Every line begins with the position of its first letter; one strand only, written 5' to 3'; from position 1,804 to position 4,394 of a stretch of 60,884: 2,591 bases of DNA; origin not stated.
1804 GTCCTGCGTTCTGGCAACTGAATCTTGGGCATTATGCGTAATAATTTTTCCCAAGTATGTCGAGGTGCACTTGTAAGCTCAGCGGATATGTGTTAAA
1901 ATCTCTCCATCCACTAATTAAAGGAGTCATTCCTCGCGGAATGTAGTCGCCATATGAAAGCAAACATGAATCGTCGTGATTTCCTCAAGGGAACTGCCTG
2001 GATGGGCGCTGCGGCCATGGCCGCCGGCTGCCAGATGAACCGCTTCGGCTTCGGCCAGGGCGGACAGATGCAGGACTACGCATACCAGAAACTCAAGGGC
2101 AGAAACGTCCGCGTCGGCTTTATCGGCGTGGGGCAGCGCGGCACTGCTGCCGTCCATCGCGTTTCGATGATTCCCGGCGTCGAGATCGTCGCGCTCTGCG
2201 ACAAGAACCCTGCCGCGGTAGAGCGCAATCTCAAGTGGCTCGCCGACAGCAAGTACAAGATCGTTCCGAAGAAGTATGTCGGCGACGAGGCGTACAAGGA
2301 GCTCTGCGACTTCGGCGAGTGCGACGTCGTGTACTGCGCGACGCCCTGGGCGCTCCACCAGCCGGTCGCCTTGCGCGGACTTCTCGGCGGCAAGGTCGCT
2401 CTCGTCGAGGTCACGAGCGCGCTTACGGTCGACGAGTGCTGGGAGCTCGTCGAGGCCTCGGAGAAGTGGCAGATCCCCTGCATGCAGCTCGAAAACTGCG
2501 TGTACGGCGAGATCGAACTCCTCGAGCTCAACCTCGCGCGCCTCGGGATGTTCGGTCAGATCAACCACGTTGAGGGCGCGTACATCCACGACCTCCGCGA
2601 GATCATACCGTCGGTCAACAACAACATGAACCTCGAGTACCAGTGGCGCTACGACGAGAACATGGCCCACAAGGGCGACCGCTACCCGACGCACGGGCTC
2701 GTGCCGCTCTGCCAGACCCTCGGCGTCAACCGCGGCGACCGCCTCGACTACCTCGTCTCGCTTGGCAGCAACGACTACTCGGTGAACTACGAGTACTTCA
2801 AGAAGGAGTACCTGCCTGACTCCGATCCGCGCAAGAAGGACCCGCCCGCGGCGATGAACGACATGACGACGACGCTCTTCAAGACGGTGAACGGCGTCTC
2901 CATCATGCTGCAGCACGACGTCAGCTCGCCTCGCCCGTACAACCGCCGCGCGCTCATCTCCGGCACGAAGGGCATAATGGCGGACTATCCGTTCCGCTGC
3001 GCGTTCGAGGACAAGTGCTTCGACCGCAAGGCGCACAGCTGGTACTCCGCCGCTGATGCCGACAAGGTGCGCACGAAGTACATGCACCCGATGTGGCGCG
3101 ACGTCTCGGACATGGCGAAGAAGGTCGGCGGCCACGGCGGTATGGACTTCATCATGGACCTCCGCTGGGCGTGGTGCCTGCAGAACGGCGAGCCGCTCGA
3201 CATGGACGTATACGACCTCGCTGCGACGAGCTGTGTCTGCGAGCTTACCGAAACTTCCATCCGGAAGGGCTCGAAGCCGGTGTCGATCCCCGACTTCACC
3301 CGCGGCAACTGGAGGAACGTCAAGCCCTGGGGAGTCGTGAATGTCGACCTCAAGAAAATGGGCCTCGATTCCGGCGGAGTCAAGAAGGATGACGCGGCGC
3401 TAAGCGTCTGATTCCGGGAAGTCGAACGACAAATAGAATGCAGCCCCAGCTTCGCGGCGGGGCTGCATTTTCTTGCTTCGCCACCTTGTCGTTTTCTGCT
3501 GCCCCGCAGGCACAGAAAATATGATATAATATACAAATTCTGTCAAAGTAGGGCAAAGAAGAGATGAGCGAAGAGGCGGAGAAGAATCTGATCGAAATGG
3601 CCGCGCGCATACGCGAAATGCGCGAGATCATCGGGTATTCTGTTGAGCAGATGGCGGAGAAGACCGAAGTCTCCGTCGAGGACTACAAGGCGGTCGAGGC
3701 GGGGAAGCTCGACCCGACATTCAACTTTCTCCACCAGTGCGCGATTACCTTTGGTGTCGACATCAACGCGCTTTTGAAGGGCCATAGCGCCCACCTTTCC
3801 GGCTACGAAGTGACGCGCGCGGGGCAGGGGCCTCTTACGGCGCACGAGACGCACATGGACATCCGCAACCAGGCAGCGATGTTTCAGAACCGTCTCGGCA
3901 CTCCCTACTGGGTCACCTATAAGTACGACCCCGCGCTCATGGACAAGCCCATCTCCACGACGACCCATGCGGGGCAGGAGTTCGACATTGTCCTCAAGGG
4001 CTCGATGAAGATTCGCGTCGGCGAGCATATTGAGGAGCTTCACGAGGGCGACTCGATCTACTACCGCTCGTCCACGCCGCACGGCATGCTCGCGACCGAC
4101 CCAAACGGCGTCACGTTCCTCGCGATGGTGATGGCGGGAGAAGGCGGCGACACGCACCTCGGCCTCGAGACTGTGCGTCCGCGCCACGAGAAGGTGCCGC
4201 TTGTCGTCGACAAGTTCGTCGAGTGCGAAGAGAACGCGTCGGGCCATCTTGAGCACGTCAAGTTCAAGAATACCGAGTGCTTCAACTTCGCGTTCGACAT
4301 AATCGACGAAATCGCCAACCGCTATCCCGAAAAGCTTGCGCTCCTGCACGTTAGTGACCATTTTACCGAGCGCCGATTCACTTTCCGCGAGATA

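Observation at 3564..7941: Two unusual fusions in a two-gene unit: HTH-cupin regulator fused to an acyl-CoA synthetase, then an activase fused to a 2-hydroxyacyl-CoA-dehydratase-type domain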

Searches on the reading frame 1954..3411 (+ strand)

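Call 6: search_protein_families(library=pfam, proteins=[window:1954-3411:+], max_evalue=0.01)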
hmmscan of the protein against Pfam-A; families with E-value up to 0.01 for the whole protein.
window:1954-3411:+ (485 aa): 3 families
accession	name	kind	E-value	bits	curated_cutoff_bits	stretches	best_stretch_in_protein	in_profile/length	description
PF21252.2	Glyco_hydro_109_C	-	1.5e-39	135.7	27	1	192-364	4-185/187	Glycosyl hydrolase 109, C-terminal domain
PF01408.29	GFO_IDH_MocA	-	9.5e-08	33.2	24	1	52-171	1-111/120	Oxidoreductase family, NAD-binding Rossmann fold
PF10518.14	TAT_signal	-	8.7e-05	22.7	22.7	1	4-24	1-21/21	TAT (twin-arginine translocation) pathway signal sequence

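Call 7: search_protein_families(library=ncbifam, proteins=[window:1954-3411:+], max_evalue=0.01)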
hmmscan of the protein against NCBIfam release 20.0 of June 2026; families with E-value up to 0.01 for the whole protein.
window:1954-3411:+ (485 aa): 5 families
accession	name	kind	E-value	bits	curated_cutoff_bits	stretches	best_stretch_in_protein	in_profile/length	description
NF040723.1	UDP-GlcNAcDh_Arch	equivalog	1e-08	35.1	450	1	52-174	1-112/302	UDP-N-acetylglucosamine 3-dehydrogenase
NF041392.1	XylDh_Gfo6_Halo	equivalog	1.1e-06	27.7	350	1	43-244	8-197/350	D-xylose 1-dehydrogenase Gfo6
NF052679.1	InsChiInosDhIolG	equivalog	1.3e-05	24.4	540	1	52-175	3-119/343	bifunctional inositol 2-dehydrogenase/D-chiro-inositol 1-dehydrogenase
NF052479.1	LevoglcsnDh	equivalog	6.5e-05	21.8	650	1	51-240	3-184/386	levoglucosan dehydrogenase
TIGR01409.1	TAT_signal_seq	domain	0.002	18.4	16.7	1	6-25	2-21/29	twin-arginine translocation signal domain-containing protein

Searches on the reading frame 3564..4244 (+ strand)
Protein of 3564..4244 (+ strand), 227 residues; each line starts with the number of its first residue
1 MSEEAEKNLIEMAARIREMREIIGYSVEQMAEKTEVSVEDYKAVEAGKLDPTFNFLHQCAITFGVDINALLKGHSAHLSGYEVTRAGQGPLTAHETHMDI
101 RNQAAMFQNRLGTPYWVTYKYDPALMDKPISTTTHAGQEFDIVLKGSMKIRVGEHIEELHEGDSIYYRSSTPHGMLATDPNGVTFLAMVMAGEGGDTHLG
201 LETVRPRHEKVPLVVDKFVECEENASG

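Call 38: search_solved_structures(query=window:3564-4244:+, max_evalue=1, show_alignments=2)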
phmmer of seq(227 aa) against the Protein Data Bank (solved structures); distinct sequences matched with E-value up to 1: 17.
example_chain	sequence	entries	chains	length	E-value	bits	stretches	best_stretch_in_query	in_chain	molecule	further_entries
1y9q_A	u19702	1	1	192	0.00024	24.1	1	139-197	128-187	transcriptional regulator, HTH_3 family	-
2mez_A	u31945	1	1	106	0.00074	22.5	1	14-74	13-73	Multiprotein Bridging Factor (MBP-like)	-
6rnz_A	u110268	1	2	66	0.005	19.8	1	12-73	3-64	HTH-type transcriptional regulator DdrOC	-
6rnx_A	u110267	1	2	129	0.012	18.6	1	12-76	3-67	HTH-type transcriptional regulator DdrOC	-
5tn0_A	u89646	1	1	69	0.012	18.6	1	13-72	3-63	HTH-type transcriptional regulator SinR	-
6rmq_A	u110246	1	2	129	0.013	18.5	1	12-75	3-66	HTH-type transcriptional regulator DdrOC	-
3qq6_A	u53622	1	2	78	0.013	18.5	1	13-72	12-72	HTH-type transcriptional regulator sinR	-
1b0n_A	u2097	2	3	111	0.018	18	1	13-76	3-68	PROTEIN (SINR PROTEIN) | HTH-TYPE TRANSCRIPTIONAL REGULATOR SINR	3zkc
6jq1_A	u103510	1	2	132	0.031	17.2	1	12-75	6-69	Transcriptional regulator, XRE family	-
5fd4_A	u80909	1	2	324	0.034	17.1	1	11-73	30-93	ComR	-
9k3w_A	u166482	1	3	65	0.046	16.7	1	15-70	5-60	Transcriptional regulator, PbsX family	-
5x6x_C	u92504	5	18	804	0.061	16.3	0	106-172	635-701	mRNA capping enzyme P5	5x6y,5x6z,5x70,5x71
2eix_A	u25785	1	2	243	0.15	14.9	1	129-199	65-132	NADH-cytochrome b5 reductase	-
1per_L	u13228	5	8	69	0.35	13.8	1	13-75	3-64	PROTEIN (434 REPRESSOR) | 434 REPRESSOR | REPRESSOR PROTEIN CI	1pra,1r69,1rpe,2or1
1sq8_A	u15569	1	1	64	0.7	12.8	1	12-73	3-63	dh434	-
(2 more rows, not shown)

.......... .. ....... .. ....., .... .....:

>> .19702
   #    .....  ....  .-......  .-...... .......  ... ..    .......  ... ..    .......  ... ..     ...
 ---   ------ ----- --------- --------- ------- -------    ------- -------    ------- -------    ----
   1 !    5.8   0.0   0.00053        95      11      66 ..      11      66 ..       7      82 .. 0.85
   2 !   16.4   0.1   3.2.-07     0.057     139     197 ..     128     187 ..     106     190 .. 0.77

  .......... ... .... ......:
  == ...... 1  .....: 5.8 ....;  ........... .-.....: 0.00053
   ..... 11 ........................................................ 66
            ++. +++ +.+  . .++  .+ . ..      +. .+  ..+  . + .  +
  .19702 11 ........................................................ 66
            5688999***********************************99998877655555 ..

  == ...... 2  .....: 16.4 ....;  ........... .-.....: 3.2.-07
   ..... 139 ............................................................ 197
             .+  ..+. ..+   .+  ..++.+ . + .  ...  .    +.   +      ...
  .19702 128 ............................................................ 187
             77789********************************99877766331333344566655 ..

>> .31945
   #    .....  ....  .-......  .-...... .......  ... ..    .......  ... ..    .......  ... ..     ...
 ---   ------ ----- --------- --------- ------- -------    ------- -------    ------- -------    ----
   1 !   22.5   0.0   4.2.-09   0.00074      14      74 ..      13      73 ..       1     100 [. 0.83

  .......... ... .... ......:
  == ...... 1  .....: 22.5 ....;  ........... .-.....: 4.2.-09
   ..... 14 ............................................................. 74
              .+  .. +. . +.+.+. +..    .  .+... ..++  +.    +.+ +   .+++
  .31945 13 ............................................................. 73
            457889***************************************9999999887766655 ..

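Call 39: search_protein_families(library=ncbifam, proteins=[window:3564-4244:+], max_evalue=1)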
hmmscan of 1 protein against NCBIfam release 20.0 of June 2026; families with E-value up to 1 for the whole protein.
seq(227 aa): 12 families
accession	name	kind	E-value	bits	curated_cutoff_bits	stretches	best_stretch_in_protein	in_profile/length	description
NF041951.1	phage_RstR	subfamily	3.5e-08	33.7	80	1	11-73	2-64/108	RstR family transcriptional repressor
NF006015.0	PRK08154.1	subfamily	4.2e-05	22.8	204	1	3-77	22-96/314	anaerobic benzoate catabolism transcriptional regulator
NF047948.1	male_kill_WMK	equivalog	0.00013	21.5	300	1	3-75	154-226/300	WO male-killing family protein Wmk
NF007408.0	PRK09943.1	equivalog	0.00084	18.9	211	1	132-175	123-166/185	HTH-type transcriptional regulator PuuR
NF046032.1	TransRegSlrRBacil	equivalog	0.0023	18.1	250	1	16-72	6-63/149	HTH-type transcriptional regulator SlrR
TIGR00270.2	TIGR00270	equivalog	0.0033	17.2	110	1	9-58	72-122/159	multiprotein bridging factor aMBF1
TIGR03070.1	couple_hipB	subfamily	0.0053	16.7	71.65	1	11-66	2-57/58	type II toxin-antitoxin system Y4mF family antitoxin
NF049940.1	MandnitrLy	equivalog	0.0085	15.9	140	1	136-204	55-123/130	(R)-mandelonitrile lyase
TIGR03404.1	bicupin_oxalic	subfamily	0.012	14.7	254.2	1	135-191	85-145/367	bicupin, oxalate decarboxylase family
TIGR03890.1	nif11_cupin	hypoth_equivalog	0.024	14.3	159.45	1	137-187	115-168/171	Nif11 domain/cupin domain-containing protein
TIGR02943.1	Sig70_famx1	hypoth_equivalog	0.11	12.4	162.2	1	4-42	127-165/188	RNA polymerase sigma-70 factor, TIGR02943 family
NF052239.1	antitox_spr1629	equivalog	0.21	10.6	335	1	15-70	6-61/377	spr1629 family repressor/antitoxin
